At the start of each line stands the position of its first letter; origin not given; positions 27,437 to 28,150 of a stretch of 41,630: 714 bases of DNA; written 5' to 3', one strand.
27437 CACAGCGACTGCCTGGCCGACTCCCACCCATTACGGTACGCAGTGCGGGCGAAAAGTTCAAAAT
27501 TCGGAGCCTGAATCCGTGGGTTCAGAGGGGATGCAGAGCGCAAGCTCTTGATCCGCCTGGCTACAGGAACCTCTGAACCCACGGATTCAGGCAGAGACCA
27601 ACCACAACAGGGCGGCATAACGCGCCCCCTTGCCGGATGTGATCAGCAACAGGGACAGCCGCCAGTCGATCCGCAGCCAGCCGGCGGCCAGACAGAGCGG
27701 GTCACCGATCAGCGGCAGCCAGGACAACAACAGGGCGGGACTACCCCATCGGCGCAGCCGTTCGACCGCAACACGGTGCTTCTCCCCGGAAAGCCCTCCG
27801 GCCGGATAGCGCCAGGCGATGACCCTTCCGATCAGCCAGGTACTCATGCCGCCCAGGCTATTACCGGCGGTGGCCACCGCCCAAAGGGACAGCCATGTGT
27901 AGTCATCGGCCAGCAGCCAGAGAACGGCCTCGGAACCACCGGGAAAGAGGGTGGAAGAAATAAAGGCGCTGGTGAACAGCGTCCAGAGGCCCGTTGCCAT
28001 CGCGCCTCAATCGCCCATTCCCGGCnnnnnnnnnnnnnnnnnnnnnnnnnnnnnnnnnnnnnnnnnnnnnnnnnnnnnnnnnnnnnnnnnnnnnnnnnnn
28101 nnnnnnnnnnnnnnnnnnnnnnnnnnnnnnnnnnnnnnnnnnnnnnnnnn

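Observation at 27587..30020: Stand-alone OLD-like ABC-ATPase/TOPRIM gene (with yqaA 25 nt downstream) inserted between adk and rnpB: candidate uncharacterised defence module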

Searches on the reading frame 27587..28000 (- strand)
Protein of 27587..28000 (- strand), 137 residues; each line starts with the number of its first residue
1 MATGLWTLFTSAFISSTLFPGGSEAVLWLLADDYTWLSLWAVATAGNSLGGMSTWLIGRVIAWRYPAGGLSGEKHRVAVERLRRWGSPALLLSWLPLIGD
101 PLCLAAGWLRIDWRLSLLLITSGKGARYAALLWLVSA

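Call 3: search_protein_families(library=pfam, proteins=[window:27587-28000:-], max_evalue=0.1)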
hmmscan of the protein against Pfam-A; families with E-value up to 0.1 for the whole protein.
window:27587-28000:- (137 aa): 1 family
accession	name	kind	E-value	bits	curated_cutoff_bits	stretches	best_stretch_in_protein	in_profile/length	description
PF09335.16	VTT_dom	-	0.0012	19.7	33.9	1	35-123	15-109/123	VTT domain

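Call 4: search_protein_families(library=padloc, proteins=[window:27587-28000:-], max_evalue=0.1)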
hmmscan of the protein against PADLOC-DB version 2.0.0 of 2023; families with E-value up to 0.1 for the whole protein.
window:27587-28000:- (137 aa): 0 families

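Call 5: search_protein_families(library=ncbifam, proteins=[window:27587-28000:-], max_evalue=0.1)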
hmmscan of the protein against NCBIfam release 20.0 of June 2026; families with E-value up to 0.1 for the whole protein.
window:27587-28000:- (137 aa): 0 families

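Call 54: find_homologous_proteins(query=window:27587-28000:-, max_evalue=0.00001)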
Query window:27587-28000:- (137 aa): 5385 proteins with E <= 0.00001 among 5500 candidates; the best 120 are listed.
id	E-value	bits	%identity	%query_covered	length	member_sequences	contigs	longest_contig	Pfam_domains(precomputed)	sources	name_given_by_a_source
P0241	1.7e-81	289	100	100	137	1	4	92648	-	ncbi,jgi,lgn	jgi:membrane protein YqaA with SNARE-associated domain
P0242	9.1e-47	177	66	99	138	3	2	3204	PF09335.17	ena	-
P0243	2.4e-46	175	67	96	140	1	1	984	PF09335.17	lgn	-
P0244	1.3e-45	173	63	99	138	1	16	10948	PF09335.17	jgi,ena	jgi:membrane protein YqaA with SNARE-associated domain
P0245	1.9e-45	172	63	99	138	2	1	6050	PF09335.17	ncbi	-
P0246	1.9e-45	172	62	99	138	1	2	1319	PF09335.17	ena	-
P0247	3.5e-45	172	64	97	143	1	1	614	PF09335.17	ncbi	-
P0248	3.8e-45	171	69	95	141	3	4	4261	PF09335.17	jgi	jgi:membrane protein YqaA with SNARE-associated domain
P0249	4.0e-45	171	62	99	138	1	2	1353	PF09335.17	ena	-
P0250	4.7e-45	171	64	99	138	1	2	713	PF09335.17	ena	-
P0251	5.0e-45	171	64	96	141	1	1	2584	PF09335.17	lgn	-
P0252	5.4e-45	171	60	96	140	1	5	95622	PF09335.17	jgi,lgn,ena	-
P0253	8.3e-45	170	67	96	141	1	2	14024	PF09335.17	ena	-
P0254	8.3e-45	170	67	96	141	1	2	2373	PF09335.17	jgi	-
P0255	9.2e-45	170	64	99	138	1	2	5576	PF09335.17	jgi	-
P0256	1.0e-44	170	61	97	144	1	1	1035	PF09335.17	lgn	-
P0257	1.3e-44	170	63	97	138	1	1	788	PF09335.17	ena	-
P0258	1.3e-44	170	63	99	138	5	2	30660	PF09335.17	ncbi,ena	-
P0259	1.4e-44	170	65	99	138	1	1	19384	PF09335.17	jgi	jgi:membrane protein YqaA with SNARE-associated domain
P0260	1.5e-44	170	61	96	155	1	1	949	PF09335.17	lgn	-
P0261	1.9e-44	169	64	99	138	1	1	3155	PF09335.17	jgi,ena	-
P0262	2.3e-44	169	67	94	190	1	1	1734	PF09335.17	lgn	-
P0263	2.5e-44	169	61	99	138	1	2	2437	PF09335.17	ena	-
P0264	2.9e-44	169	63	99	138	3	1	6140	PF09335.17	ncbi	-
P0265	3.6e-44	168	64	96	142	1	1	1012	PF09335.17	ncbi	-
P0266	3.8e-44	168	66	95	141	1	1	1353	PF09335.17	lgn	-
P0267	5.6e-44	168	63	96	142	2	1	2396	PF09335.17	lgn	-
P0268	5.9e-44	168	66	98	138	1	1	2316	PF09335.17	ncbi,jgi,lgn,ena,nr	ncbi:MAG TPA: DedA family protein [Chromatiales bacterium]|nr:DedA family protein [Chromatiales bact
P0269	7.8e-44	167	62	99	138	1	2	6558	PF09335.17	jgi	-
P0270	7.9e-44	167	63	97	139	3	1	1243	PF09335.17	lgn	-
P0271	8.7e-44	167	62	99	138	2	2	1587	PF09335.17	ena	-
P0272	1.3e-43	166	64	99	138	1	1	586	PF09335.17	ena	-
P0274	1.5e-43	166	63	99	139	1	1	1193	PF09335.17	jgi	-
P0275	1.9e-43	166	66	96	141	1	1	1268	PF09335.17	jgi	-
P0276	2.1e-43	166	67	96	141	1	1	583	PF09335.17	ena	-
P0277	2.1e-43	166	66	93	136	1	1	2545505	PF09335.17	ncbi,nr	ncbi:MAG: DedA family protein [Pseudomonadota bacterium]|nr:MAG: DedA family protein [Pseudomonadota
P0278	2.4e-43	166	64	95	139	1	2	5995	PF09335.17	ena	-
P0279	2.4e-43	166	64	96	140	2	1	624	PF09335.17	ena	-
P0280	2.5e-43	166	61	96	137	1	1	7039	PF09335.17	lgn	-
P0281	2.8e-43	165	62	98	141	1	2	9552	PF09335.17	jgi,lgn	-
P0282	3.5e-43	165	62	99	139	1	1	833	PF09335.17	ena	-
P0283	3.5e-43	165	64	99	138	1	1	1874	PF09335.17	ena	-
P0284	3.9e-43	165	62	99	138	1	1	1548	PF09335.17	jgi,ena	-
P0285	4.0e-43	165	65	96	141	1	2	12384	PF09335.17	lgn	-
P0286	4.5e-43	165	61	99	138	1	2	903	PF09335.17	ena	-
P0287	4.8e-43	165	67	98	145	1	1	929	PF09335.17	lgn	-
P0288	5.6e-43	164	62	96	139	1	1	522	PF09335.17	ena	-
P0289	6.1e-43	164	60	97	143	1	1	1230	PF09335.17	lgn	-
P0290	6.6e-43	164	63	96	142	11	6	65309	PF09335.17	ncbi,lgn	-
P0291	6.9e-43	164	63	93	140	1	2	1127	PF09335.17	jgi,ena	-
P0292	7.1e-43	164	65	96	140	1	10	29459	PF09335.17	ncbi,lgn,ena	-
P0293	7.2e-43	164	67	95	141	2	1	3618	PF09335.17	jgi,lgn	-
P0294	7.7e-43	164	61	99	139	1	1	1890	PF09335.17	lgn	-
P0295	7.9e-43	164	63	96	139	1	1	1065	PF09335.17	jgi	jgi:membrane protein YqaA with SNARE-associated domain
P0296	8.7e-43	164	63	97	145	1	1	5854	PF09335.17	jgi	jgi:membrane protein YqaA with SNARE-associated domain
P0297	8.7e-43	164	63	99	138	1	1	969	PF09335.17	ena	-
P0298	9.0e-43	164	61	97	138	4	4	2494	PF09335.17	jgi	jgi:membrane protein YqaA with SNARE-associated domain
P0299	9.5e-43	164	61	99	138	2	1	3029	PF09335.17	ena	-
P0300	9.5e-43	164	65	96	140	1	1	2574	PF09335.17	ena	-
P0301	9.9e-43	164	66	88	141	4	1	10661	PF09335.17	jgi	-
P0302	1.0e-42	164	66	96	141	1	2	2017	PF09335.17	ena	-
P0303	1.1e-42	163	67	95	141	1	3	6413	PF09335.17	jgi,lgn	-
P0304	1.1e-42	163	63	99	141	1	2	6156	PF09335.17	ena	-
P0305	1.3e-42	163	61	96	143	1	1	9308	PF09335.17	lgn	-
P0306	1.4e-42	163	67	95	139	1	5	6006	PF09335.17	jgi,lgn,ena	-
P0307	1.4e-42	163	67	95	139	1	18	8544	PF09335.17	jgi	jgi:membrane protein YqaA with SNARE-associated domain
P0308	1.4e-42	163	65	95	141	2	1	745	PF09335.17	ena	-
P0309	1.5e-42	163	67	95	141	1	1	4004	PF09335.17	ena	-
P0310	1.6e-42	163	66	95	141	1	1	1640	PF09335.17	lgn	-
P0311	1.6e-42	163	66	95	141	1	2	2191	PF09335.17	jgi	jgi:membrane protein YqaA with SNARE-associated domain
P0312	1.7e-42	163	62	96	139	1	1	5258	PF09335.17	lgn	-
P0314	1.8e-42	163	62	97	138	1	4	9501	PF09335.17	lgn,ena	-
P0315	1.9e-42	163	63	96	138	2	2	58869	PF09335.17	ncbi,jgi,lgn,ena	ncbi:YqaA family protein [Pseudomonadota bacterium]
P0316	2.1e-42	163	61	99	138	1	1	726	PF09335.17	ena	-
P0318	2.3e-42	162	64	99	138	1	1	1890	PF09335.17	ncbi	-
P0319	2.3e-42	162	64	95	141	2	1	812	PF09335.17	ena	-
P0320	2.4e-42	162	67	96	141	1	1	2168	PF09335.17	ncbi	-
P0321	2.4e-42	162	63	96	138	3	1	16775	PF09335.17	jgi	-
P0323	2.6e-42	162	62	99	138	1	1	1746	PF09335.17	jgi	jgi:membrane protein YqaA with SNARE-associated domain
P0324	2.8e-42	162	66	95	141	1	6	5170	PF09335.17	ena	-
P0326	3.1e-42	162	60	96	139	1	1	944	PF09335.17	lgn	-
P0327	3.2e-42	162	63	98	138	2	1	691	PF09335.17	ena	-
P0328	3.3e-42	162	66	95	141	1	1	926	PF09335.17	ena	-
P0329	3.4e-42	162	63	96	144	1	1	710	PF09335.17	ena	-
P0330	3.4e-42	162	65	95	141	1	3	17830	PF09335.17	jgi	jgi:membrane protein YqaA with SNARE-associated domain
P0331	3.4e-42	162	67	95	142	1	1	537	PF09335.17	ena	-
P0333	3.5e-42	162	61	97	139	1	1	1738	PF09335.17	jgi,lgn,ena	-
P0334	3.6e-42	162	59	96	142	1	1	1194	PF09335.17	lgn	-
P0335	3.7e-42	162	64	95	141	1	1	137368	PF09335.17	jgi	jgi:membrane protein YqaA with SNARE-associated domain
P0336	3.7e-42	162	62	97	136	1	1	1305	PF09335.17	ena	-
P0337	3.9e-42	162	65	95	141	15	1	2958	PF09335.17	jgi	-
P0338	4.2e-42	162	66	95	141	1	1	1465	PF09335.17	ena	-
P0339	4.3e-42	162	64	99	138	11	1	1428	PF09335.17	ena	-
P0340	4.4e-42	161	62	99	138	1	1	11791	PF09335.17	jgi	jgi:membrane protein YqaA with SNARE-associated domain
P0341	4.6e-42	161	64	95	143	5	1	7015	PF09335.17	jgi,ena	-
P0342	4.8e-42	161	64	95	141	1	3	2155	PF09335.17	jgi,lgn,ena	jgi:membrane protein YqaA with SNARE-associated domain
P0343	4.8e-42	161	67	93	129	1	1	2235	PF09335.17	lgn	-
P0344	4.9e-42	161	59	99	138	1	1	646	PF09335.17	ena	-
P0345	5.0e-42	161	67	95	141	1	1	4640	PF09335.17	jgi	-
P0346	5.1e-42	161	65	95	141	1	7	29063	PF09335.17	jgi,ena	jgi:membrane protein YqaA with SNARE-associated domain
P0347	5.3e-42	161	62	96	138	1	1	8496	PF09335.17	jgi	-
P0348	5.5e-42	161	61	97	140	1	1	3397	PF09335.17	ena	-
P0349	5.7e-42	161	66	95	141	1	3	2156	PF09335.17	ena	-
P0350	5.8e-42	161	61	96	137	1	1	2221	PF09335.17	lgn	-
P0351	7.0e-42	161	60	99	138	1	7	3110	PF09335.17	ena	-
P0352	7.1e-42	161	67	97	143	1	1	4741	PF09335.17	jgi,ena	-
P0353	7.5e-42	161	67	96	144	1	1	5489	PF09335.17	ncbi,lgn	-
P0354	7.6e-42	161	63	96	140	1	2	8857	PF09335.17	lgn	-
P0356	9.0e-42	160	64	95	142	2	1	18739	PF09335.17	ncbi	-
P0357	9.4e-42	160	65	95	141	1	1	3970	PF09335.17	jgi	-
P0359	1.2e-41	160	63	88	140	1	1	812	PF09335.17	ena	-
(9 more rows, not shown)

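Call 55: find_encoding_contigs(protein=P0277, flank=5000, max_places=1)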
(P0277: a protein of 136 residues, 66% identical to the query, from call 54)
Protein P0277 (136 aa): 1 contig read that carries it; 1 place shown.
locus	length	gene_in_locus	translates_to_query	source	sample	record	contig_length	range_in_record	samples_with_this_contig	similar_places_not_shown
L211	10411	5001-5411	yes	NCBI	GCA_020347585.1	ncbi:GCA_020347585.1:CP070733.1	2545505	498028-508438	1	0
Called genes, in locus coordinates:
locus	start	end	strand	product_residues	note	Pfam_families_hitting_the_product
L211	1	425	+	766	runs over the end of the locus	PF08461:WHD_RNase_R, PF08206:OB_RNB, PF17876:CSD2, PF00773:RNB, PF00575:S1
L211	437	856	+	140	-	PF08032:SpoU_sub_bind, PF00588:SpoU_methylase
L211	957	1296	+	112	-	PF00380:Ribosomal_S9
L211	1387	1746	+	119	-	PF05635:23S_rRNA_IVP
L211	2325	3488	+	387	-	PF13609:Porin_4, PF00267:Porin_1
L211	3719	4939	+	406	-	-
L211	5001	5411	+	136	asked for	PF09335:VTT_dom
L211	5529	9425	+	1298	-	PF12447:DUF3683, PF01565:FAD_binding_4, PF02913:FAD-oxidase_C, PF13183:Fer4_8, PF02754:CCG (faint), PF11880:DUF3400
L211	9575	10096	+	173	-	PF03928:HbpS-like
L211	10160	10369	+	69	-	-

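Call 56: find_encoding_contigs(protein=P0335, flank=5000, max_places=1)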
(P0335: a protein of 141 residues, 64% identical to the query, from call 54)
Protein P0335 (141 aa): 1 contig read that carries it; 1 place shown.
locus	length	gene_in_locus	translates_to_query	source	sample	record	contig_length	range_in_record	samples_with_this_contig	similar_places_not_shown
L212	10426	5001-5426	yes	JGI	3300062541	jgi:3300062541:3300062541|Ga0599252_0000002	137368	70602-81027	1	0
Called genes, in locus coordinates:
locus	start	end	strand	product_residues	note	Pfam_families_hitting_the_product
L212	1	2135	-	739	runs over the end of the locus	PF17764:PriA_3primeBD, PF00270:DEAD, PF04851:ResIII, PF18319:Zn_ribbon_PriA, PF00271:Helicase_C (weak), PF18074:PriA_C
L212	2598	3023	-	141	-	PF03653:UPF0093, PF05425:CopD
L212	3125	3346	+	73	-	-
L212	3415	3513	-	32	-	-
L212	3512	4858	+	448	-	PF00654:Voltage_CLC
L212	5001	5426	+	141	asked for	PF09335:VTT_dom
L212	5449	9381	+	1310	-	PF12447:DUF3683, PF01565:FAD_binding_4, PF02913:FAD-oxidase_C, PF13183:Fer4_8, PF02754:CCG (faint), PF11880:DUF3400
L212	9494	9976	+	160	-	PF11005:DUF2844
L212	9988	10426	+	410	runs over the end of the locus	PF11925:DUF3443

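Call 57: find_encoding_contigs(protein=P0252, flank=5000, max_places=1)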
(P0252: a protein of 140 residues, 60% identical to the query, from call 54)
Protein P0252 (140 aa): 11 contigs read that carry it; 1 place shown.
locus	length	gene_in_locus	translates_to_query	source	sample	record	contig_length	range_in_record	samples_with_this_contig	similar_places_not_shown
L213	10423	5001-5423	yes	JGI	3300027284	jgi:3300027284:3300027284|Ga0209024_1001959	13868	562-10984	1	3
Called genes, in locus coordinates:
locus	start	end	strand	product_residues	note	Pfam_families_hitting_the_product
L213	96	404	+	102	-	-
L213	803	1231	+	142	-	PF00572:Ribosomal_L13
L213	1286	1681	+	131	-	PF00380:Ribosomal_S9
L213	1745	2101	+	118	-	PF05635:23S_rRNA_IVP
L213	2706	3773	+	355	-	PF13609:Porin_4, PF00267:Porin_1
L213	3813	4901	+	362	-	PF24807:WD40_CDC20-Fz, PF25175:Beta-prop_WDR5, PF25174:Beta-prop_THOC3, PF25173:Beta-prop_WDR3_1st, PF24814:WD40_Prp19, PF23381:Beta-prop_IFT122_1st, PF25173:Beta-prop_WDR3_1st, PF25175:Beta-prop_WDR5, +20 more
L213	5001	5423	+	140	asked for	PF09335:VTT_dom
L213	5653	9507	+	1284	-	PF12447:DUF3683, PF01565:FAD_binding_4, PF02913:FAD-oxidase_C, PF13183:Fer4_8, PF02754:CCG (faint), PF11880:DUF3400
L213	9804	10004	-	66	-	PF11146:DUF2905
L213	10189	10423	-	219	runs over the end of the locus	PF06026:Rib_5-P_isom_A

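Call 78: search_protein_families(library=pfam, proteins=[L211:3719-4939:+], max_evalue=0.01)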
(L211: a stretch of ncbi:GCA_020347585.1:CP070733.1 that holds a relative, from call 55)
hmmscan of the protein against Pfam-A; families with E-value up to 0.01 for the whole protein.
L211:3719-4939:+ (406 aa): 0 families

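Call 79: search_protein_families(library=padloc, proteins=[L211:3719-4939:+], max_evalue=0.001)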
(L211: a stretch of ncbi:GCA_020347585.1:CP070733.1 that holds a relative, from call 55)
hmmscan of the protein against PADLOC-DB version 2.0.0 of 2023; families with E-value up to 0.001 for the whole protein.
L211:3719-4939:+ (406 aa): 0 families
